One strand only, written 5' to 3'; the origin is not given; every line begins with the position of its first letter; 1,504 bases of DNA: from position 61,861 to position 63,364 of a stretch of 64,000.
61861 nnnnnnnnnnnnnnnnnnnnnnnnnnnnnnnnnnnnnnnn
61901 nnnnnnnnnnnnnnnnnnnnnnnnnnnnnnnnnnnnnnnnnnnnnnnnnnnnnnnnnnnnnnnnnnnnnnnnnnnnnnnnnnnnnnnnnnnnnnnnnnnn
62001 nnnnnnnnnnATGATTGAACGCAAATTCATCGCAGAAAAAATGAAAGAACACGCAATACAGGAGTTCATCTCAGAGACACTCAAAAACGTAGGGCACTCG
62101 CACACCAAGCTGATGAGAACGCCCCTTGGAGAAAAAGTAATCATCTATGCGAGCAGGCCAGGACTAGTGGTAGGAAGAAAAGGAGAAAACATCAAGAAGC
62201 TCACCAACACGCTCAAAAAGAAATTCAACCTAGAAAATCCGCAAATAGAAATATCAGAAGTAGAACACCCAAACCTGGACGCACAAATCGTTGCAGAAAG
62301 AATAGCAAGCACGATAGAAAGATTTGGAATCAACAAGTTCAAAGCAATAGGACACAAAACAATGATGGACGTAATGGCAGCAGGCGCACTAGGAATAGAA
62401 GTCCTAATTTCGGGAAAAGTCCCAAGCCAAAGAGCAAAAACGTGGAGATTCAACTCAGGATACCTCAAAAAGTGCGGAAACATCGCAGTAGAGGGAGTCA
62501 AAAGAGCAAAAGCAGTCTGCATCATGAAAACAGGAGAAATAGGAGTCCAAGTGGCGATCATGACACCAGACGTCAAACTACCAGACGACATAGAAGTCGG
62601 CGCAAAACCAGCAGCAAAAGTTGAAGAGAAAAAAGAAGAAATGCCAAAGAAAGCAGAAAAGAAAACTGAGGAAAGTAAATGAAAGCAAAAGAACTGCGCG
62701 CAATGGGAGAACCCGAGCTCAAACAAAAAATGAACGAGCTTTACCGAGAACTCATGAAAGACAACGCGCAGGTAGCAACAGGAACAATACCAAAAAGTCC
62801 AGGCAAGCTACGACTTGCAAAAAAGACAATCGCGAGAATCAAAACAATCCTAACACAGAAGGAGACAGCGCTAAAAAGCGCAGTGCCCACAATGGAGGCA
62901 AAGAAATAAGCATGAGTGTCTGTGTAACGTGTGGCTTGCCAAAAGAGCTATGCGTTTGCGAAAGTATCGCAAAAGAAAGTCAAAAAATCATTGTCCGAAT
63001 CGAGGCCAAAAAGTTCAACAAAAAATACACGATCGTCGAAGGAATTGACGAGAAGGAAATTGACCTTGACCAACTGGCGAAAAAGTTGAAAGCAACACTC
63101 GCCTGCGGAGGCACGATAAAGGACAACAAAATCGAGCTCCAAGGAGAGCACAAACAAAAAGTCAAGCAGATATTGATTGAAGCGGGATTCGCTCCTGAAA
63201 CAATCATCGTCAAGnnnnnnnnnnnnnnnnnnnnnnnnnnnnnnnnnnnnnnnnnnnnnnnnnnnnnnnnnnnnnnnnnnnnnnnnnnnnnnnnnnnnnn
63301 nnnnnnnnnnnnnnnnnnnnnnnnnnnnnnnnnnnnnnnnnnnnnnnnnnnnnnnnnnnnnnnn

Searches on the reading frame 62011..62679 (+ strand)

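Call 75: search_protein_families(library=pfam, max_evalue=0.000001, proteins=[window:62011-62679:+])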
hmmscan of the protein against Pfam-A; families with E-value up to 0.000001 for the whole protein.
window:62011-62679:+ (223 aa): 2 families
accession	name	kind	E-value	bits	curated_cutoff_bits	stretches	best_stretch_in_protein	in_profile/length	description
PF07650.23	KH_2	-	6.1e-16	58.5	22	1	16-88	2-77/78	KH domain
PF00189.25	Ribosomal_S3_C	-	3e-12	47.3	34.1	1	109-183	10-83/83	Ribosomal protein S3, C-terminal domain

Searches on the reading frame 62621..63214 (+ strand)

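Call 75: search_protein_families(library=pfam, max_evalue=0.000001, proteins=[window:62621-63214:+])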
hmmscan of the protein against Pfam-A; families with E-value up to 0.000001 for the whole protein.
window:62621-63214:+ (198 aa): 1 family
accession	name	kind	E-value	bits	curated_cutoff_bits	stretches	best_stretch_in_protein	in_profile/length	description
PF01253.27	SUI1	-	1.2e-20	74.2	25.5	1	120-190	2-76/77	Translation initiation factor SUI1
